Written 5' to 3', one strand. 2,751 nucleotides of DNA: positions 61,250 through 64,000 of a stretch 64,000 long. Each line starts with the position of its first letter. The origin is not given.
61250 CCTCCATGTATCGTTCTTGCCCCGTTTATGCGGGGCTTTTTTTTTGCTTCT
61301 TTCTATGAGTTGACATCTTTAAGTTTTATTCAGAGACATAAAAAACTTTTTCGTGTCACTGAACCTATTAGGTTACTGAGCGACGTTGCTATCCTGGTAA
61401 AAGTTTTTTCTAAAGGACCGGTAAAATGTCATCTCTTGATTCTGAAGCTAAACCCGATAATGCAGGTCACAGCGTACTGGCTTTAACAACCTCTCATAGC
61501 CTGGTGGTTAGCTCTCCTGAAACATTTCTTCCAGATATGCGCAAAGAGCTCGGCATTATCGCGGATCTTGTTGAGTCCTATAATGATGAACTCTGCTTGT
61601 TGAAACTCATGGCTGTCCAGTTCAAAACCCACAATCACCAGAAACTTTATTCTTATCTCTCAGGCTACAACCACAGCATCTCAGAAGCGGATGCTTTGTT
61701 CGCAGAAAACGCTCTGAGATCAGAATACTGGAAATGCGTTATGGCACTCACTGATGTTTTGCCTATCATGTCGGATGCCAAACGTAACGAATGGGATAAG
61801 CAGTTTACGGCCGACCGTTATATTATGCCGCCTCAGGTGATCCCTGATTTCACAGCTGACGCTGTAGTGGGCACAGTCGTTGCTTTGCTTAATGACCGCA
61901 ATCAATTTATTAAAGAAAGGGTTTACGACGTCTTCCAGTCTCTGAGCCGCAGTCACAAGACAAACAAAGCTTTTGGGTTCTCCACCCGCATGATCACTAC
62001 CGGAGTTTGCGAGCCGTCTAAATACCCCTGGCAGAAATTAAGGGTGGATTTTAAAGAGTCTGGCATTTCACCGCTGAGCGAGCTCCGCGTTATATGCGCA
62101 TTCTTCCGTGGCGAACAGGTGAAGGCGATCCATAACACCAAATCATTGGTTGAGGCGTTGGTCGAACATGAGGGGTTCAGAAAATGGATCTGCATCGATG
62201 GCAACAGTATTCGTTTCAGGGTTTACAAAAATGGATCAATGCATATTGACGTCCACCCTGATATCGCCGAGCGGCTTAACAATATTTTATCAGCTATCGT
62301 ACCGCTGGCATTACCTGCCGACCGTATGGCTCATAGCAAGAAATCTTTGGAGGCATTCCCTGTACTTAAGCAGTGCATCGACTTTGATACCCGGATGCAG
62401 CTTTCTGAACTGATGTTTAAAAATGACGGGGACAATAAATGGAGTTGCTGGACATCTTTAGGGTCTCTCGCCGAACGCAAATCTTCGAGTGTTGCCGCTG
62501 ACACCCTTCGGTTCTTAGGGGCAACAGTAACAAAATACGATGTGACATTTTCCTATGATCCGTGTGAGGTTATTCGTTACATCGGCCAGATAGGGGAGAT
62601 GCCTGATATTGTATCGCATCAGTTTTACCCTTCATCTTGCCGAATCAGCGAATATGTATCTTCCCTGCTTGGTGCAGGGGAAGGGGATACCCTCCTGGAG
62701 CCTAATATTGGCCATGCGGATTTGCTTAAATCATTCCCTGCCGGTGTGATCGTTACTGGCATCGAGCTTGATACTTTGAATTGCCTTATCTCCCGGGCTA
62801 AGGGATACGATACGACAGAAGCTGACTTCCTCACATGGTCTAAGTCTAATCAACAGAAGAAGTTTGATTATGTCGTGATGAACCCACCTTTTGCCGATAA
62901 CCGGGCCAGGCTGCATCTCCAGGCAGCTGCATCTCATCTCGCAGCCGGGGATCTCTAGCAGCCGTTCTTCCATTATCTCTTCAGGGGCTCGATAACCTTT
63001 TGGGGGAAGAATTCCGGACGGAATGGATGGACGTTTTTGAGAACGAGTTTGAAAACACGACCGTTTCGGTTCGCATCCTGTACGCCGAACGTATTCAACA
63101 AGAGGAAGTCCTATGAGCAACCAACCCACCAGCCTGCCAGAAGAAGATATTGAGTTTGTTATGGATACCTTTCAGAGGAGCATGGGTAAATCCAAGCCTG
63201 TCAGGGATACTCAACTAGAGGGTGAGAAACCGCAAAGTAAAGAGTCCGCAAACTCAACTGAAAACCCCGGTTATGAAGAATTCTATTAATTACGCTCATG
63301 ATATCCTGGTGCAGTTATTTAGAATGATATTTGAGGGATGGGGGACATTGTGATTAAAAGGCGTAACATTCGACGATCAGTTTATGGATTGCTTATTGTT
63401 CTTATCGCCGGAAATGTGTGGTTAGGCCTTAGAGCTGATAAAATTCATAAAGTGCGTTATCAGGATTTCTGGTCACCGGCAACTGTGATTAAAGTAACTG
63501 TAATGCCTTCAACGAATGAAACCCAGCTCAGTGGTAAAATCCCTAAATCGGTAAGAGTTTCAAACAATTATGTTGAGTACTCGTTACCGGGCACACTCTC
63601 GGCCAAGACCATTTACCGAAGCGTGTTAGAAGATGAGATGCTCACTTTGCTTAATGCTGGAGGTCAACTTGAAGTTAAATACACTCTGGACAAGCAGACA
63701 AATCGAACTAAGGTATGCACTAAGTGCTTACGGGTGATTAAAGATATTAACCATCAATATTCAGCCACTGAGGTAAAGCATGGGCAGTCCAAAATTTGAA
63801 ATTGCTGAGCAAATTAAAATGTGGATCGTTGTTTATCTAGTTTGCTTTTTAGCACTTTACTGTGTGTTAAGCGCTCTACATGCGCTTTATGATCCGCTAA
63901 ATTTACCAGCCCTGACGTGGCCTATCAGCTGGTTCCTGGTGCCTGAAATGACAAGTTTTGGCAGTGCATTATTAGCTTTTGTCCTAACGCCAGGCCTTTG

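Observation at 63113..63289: Unannotated 58-codon ORF translationally coupled to the methyltransferase frame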

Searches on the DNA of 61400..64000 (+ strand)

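Call 4: search_dna_similar(query=window:61400-64000:+, collection=plasmids, mode=near, max_rows=20)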
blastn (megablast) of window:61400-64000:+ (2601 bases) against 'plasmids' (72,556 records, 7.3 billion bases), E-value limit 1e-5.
Records with a match: 1111; places in all: 1233; records where one place covers at least 80% of the query: 995.
Best place of each record, by identity: >=99% 663; 95-99% 448.
By first word of the organism name: Escherichia 373; Salmonella 339; Enterobacter 264; Klebsiella 62; Citrobacter 38; Leclercia 11; Raoultella 8; Serratia 6; Kluyvera 2; Cronobacter 2; and 5 more.
By predicted mobility (MOB-suite, as given by PLSDB): conjugative 959; non-mobilizable 152.
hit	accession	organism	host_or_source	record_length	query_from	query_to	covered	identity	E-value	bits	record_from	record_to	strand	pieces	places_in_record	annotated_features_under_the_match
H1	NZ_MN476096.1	Escherichia coli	-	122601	1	2601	100%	100.0%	0e+0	4804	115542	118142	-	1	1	DUF4942 domain-containing protein | hypothetical protein (x3)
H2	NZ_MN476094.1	Escherichia coli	-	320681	1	2601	100%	100.0%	0e+0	4804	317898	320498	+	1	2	DUF4942 domain-containing protein | hypothetical protein (x3)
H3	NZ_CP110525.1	Klebsiella pneumoniae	natural water sources close by farm or ...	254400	1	2601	100%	100.0%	0e+0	4808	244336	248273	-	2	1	DUF4942 domain-containing protein | IS3-like element IS2 family transposase | hypothetical protein (x3)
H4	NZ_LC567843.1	Escherichia coli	Gallus gallus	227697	1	2601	100%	100.0%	0e+0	4808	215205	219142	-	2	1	DUF4942 domain-containing protein | IS3-like element IS2 family transposase | hypothetical protein (x3)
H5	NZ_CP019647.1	Salmonella enterica subsp. enterica serovar Typhimurium ...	Sus scrofa domesticus,pooled feces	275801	1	2601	100%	100.0%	0e+0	4798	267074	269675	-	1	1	DUF4942 domain-containing protein | hypothetical protein (x3)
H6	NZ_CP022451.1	Salmonella enterica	chicken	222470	1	2601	100%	100.0%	0e+0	4798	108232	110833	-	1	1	DUF4942 domain-containing protein | hypothetical protein (x3)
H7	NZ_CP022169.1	Salmonella enterica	cell culture,Instant pork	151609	1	2601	100%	100.0%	0e+0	4798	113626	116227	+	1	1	DUF4942 domain-containing protein | hypothetical protein (x3)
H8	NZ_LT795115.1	Salmonella enterica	-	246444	1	2601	100%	100.0%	0e+0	4798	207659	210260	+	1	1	DUF4942 domain-containing protein | hypothetical protein (x3)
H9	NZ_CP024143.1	Escherichia coli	single cell,clinical patient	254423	1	2601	100%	100.0%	0e+0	4798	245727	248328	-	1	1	DUF4942 domain-containing protein | hypothetical protein (x3)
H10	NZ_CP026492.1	Escherichia coli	Homo sapiens,faecal sample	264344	1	2601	100%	100.0%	0e+0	4798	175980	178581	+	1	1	DUF4942 domain-containing protein | hypothetical protein (x3)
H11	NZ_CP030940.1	Escherichia coli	Giant panda,fece sample,feces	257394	1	2601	100%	100.0%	0e+0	4798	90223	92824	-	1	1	DUF4942 domain-containing protein | hypothetical protein (x3)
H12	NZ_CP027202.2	Escherichia coli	Culture,Sewage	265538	1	2601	100%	100.0%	0e+0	4798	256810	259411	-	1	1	DUF4942 domain-containing protein | hypothetical protein (x3)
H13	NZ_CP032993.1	Escherichia coli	cell culture,Jin River water W5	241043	1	2601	100%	100.0%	0e+0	4798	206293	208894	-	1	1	DUF4942 domain-containing protein | hypothetical protein (x3)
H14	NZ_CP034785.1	Escherichia coli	cell culture,feces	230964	1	2601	100%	100.0%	0e+0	4798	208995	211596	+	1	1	DUF4942 domain-containing protein | hypothetical protein (x3)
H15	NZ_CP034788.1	Escherichia coli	cell culture,chicken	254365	1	2601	100%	100.0%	0e+0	4798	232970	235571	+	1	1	DUF4942 domain-containing protein | hypothetical protein (x3)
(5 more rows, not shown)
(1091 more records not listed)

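Call 5: search_dna_similar(query=window:61400-64000:+, collection=ecoli_genomes, mode=near, max_rows=20)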
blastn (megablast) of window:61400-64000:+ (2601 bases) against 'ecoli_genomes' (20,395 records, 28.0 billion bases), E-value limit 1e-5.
Records with a match: 272; places in all: 317; records where one place covers at least 80% of the query: 231.
Genomes with a match: 270 of 5426; with a place that covers at least 80% of the query: 229. Places per genome that has any: lowest 1, median 1, highest 3. On chromosomes: 5 places; on plasmids: 312.
Best place of each record, by identity: >=99% 262; 95-99% 10.
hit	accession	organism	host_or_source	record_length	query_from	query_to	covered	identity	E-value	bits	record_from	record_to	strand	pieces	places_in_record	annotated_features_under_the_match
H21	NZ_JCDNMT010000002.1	Escherichia coli strain N-01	Homo sapiens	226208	1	2601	100%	100.0%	0e+0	4808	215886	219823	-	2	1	DUF4942 domain-containing protein | IS3-like element IS2 family transposase | hypothetical protein (x3)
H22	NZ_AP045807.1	Escherichia coli strain 23CRST035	Homo sapiens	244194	1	2601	100%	100.0%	0e+0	4804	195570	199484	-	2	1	DUF4942 domain-containing protein | IS3 family transposase | hypothetical protein (x4) | AL1L pseudoknot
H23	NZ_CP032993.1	Escherichia coli strain W5-6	Jin River water W5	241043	1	2601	100%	100.0%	0e+0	4798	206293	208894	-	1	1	DUF4942 domain-containing protein | hypothetical protein (x3)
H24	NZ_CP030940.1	Escherichia coli strain AMSHJX01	Giant panda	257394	1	2601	100%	100.0%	0e+0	4798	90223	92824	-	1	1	DUF4942 domain-containing protein | hypothetical protein (x3)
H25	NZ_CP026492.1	Escherichia coli strain HS13-1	Homo sapiens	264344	1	2601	100%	100.0%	0e+0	4798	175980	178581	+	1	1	DUF4942 domain-containing protein | hypothetical protein (x3)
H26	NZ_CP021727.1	Escherichia coli strain Combat11I9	Homo sapiens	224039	1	2601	100%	100.0%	0e+0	4798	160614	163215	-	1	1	DUF4942 domain-containing protein | hypothetical protein (x3)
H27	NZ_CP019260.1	Escherichia coli strain 13C1065T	chicken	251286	1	2601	100%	100.0%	0e+0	4798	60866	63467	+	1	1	DUF4942 domain-containing protein | hypothetical protein (x3)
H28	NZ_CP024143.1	Escherichia coli strain 14EC029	clinical patient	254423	1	2601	100%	100.0%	0e+0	4798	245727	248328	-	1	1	DUF4942 domain-containing protein | hypothetical protein (x3)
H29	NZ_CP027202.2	Escherichia coli strain WCHEC025943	Sewage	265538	1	2601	100%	100.0%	0e+0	4798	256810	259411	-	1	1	DUF4942 domain-containing protein | hypothetical protein (x3)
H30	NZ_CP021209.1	Escherichia coli strain strain Z247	Homo sapiens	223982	1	2601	100%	100.0%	0e+0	4798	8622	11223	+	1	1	DUF4942 domain-containing protein | hypothetical protein (x3)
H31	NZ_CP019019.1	Escherichia coli strain Ecol_244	Homo sapiens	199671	1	2601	100%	100.0%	0e+0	4798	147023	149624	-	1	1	DUF4942 domain-containing protein | hypothetical protein (x3)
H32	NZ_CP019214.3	Escherichia coli strain WCHEC050613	Sewage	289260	1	2601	100%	100.0%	0e+0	4798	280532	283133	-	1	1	DUF4942 domain-containing protein | hypothetical protein (x3)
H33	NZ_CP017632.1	Escherichia coli strain SLK172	Homo sapiens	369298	1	2601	100%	100.0%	0e+0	4798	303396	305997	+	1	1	DUF4942 domain-containing protein | hypothetical protein (x3)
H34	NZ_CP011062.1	Escherichia coli str. Sanji strain Sanji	pheasant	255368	1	2601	100%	100.0%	0e+0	4798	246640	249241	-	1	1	DUF4942 domain-containing protein | hypothetical protein (x3)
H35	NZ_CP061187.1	Escherichia coli strain LD67-1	feces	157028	1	2601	100%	100.0%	0e+0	4798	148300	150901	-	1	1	DUF4942 domain-containing protein | hypothetical protein (x3)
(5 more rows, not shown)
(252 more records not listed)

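Call 6: get_annotated_region(hit=H5, flank=3000)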
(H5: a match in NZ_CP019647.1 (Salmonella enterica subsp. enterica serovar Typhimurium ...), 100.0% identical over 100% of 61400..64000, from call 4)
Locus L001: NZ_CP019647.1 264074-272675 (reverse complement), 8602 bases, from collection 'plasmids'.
description: Salmonella enterica subsp. enterica serovar Typhimurium var. monophasic 4,5,12:i:- strain TW-Stm6 plasmid pSTM6-275, complete sequence
organism: Salmonella enterica subsp. enterica serovar Typhimurium var. monophasic 4,5,12:i:- (NCBI taxid 1331664)
taxonomy: Bacteria; Pseudomonadota; Gammaproteobacteria; Enterobacterales; Enterobacteriaceae; Salmonella; Salmonella enterica; Salmonella enterica subsp. enterica serovar Typhimurium var. monophasic 4,5,12:i:-
host: -; source: Sus scrofa domesticus,pooled feces; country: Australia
typing (MOB-suite, as given by PLSDB): conjugative; replicon IncHI2A,IncN,rep_cluster_1088; relaxase MOBH; mating-pair formation MPF_F
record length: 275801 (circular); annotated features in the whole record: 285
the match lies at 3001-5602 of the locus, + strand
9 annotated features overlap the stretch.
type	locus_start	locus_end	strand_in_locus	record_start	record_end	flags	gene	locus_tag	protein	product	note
CDS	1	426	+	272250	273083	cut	-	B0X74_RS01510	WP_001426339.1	hypothetical protein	-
CDS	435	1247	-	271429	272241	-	-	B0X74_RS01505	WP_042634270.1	Dam family site-specific DNA-(adenine-N6)-methyltransferase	GO:0006306 - DNA methylation [Evidence IEA]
CDS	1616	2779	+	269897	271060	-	-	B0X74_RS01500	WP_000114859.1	hypothetical protein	-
CDS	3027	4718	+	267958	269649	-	-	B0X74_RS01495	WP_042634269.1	DUF4942 domain-containing protein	-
CDS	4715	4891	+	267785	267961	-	-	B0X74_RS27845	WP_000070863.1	hypothetical protein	-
CDS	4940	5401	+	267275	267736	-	-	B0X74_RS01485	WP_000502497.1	hypothetical protein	-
CDS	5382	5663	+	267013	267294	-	-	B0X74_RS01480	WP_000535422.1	hypothetical protein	-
CDS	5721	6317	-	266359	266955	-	-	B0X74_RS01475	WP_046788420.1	hypothetical protein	-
CDS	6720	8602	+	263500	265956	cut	-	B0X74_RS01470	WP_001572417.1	Ig-like domain-containing protein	-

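Call 7: get_annotated_region(hit=H1, flank=3000)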
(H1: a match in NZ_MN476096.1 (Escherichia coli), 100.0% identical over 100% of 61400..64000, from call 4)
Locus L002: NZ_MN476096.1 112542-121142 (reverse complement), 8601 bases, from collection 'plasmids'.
description: Escherichia coli plasmid pHZ010, complete sequence
organism: Escherichia coli (NCBI taxid 562)
taxonomy: Bacteria; Pseudomonadota; Gammaproteobacteria; Enterobacterales; Enterobacteriaceae; Escherichia; Escherichia coli
host: -; source: -; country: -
typing (MOB-suite, as given by PLSDB): conjugative; relaxase MOBH; mating-pair formation MPF_F
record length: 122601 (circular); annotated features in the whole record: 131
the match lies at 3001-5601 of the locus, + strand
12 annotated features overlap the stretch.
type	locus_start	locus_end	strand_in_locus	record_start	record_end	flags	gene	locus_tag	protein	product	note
CDS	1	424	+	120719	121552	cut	-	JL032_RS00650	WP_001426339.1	hypothetical protein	-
CDS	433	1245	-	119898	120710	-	-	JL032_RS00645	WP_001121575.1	Dam family site-specific DNA-(adenine-N6)-methyltransferase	GO:0006306 - DNA methylation [Evidence IEA]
CDS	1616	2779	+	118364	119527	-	-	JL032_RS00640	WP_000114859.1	hypothetical protein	-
CDS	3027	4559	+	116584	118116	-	-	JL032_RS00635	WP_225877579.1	DUF4942 domain-containing protein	-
CDS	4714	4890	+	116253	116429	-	-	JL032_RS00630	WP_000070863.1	hypothetical protein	-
CDS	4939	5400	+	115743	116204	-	-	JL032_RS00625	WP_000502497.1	hypothetical protein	-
CDS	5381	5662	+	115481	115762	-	-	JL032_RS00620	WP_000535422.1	hypothetical protein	-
CDS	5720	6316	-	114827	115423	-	-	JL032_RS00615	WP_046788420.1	hypothetical protein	-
CDS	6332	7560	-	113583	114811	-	-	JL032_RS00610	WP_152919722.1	IS3 family transposase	-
CDS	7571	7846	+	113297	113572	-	-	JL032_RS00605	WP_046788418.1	hypothetical protein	-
CDS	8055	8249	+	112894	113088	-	-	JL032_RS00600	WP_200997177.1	DUF4165 domain-containing protein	-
CDS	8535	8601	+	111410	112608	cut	-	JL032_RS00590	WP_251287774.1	IS91 family transposase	-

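Call 24: get_annotated_region(hit=H5, flank=20000)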
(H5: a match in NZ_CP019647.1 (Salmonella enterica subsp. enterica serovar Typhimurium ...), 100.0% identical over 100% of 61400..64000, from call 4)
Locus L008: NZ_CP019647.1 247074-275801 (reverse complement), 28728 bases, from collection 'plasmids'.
description: Salmonella enterica subsp. enterica serovar Typhimurium var. monophasic 4,5,12:i:- strain TW-Stm6 plasmid pSTM6-275, complete sequence
organism: Salmonella enterica subsp. enterica serovar Typhimurium var. monophasic 4,5,12:i:- (NCBI taxid 1331664)
taxonomy: Bacteria; Pseudomonadota; Gammaproteobacteria; Enterobacterales; Enterobacteriaceae; Salmonella; Salmonella enterica; Salmonella enterica subsp. enterica serovar Typhimurium var. monophasic 4,5,12:i:-
host: -; source: Sus scrofa domesticus,pooled feces; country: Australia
typing (MOB-suite, as given by PLSDB): conjugative; replicon IncHI2A,IncN,rep_cluster_1088; relaxase MOBH; mating-pair formation MPF_F
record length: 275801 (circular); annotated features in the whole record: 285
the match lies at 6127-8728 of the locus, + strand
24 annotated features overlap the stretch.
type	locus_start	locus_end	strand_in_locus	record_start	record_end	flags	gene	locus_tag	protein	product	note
CDS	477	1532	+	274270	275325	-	-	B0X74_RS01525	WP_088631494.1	hypothetical protein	-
CDS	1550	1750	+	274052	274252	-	-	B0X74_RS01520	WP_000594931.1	hypothetical protein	-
CDS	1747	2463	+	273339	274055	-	-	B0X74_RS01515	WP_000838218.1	zinc finger-like domain-containing protein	-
CDS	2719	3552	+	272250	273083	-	-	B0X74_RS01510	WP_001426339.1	hypothetical protein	-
CDS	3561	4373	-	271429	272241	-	-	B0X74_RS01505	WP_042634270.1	Dam family site-specific DNA-(adenine-N6)-methyltransferase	GO:0006306 - DNA methylation [Evidence IEA]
CDS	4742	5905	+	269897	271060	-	-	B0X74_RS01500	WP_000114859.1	hypothetical protein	-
CDS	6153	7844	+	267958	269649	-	-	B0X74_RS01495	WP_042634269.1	DUF4942 domain-containing protein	-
CDS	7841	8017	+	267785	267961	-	-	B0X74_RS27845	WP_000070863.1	hypothetical protein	-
CDS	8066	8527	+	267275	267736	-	-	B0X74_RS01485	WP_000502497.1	hypothetical protein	-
CDS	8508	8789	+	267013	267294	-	-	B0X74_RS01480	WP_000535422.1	hypothetical protein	-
CDS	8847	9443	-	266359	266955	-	-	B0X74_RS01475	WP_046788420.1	hypothetical protein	-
CDS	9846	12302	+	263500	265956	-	-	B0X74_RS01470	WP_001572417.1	Ig-like domain-containing protein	-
CDS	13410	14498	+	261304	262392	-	repHI2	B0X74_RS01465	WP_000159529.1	IncHI-type plasmid replication initiator protein RepHI2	-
CDS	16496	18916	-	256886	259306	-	-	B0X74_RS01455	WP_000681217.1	Ig-like domain-containing protein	-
CDS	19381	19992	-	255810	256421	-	-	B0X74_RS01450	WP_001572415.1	hypothetical protein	-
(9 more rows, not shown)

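Call 25: get_annotated_region(hit=H10, flank=20000)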
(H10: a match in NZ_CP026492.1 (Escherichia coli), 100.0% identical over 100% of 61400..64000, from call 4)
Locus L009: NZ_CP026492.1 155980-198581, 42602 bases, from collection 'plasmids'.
description: Escherichia coli strain HS13-1 plasmid pHS13-1-IncHI2, complete sequence
organism: Escherichia coli (NCBI taxid 562)
taxonomy: Bacteria; Pseudomonadota; Gammaproteobacteria; Enterobacterales; Enterobacteriaceae; Escherichia; Escherichia coli
host: -; source: Homo sapiens,faecal sample; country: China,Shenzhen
typing (MOB-suite, as given by PLSDB): conjugative; replicon IncHI2A,IncN,rep_cluster_1088; relaxase MOBH; mating-pair formation MPF_F
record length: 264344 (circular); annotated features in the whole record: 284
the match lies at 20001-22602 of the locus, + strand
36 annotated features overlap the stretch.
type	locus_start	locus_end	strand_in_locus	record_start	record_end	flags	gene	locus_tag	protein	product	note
CDS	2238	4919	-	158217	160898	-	-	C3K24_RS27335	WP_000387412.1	TraC family protein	-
CDS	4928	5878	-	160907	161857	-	trhV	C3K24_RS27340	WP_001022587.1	IncHI-type conjugal transfer lipoprotein TrhV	-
CDS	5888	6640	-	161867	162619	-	htdT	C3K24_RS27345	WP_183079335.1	protein-disulfide isomerase HtdT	-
CDS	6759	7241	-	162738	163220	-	-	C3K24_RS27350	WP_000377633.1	hypothetical protein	-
CDS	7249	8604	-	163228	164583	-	trhB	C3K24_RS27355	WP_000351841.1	IncHI-type conjugal transfer protein TrhB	-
CDS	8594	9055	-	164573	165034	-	htdO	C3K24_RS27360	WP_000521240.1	plasmid transfer protein HtdO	-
CDS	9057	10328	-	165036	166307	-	-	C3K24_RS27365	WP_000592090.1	type-F conjugative transfer system secretin TraK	-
CDS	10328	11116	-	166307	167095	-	-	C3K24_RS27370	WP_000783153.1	TraE/TraK family type IV conjugative transfer system protein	-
CDS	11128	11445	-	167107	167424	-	-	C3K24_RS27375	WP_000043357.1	type IV conjugative transfer system protein TraL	-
CDS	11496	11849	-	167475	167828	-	-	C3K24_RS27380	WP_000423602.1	hypothetical protein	-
CDS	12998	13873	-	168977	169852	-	-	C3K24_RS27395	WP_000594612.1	RepB family plasmid replication initiator protein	GO:0006270 - DNA replication initiation [Evidence IEA]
CDS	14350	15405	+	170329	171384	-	-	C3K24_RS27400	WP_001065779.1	hypothetical protein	-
CDS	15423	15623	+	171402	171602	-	-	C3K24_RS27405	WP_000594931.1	hypothetical protein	-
CDS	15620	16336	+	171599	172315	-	-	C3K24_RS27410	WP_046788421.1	zinc finger-like domain-containing protein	-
CDS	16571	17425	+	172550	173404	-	-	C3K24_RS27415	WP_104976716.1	hypothetical protein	-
CDS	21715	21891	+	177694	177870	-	-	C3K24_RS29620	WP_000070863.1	hypothetical protein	-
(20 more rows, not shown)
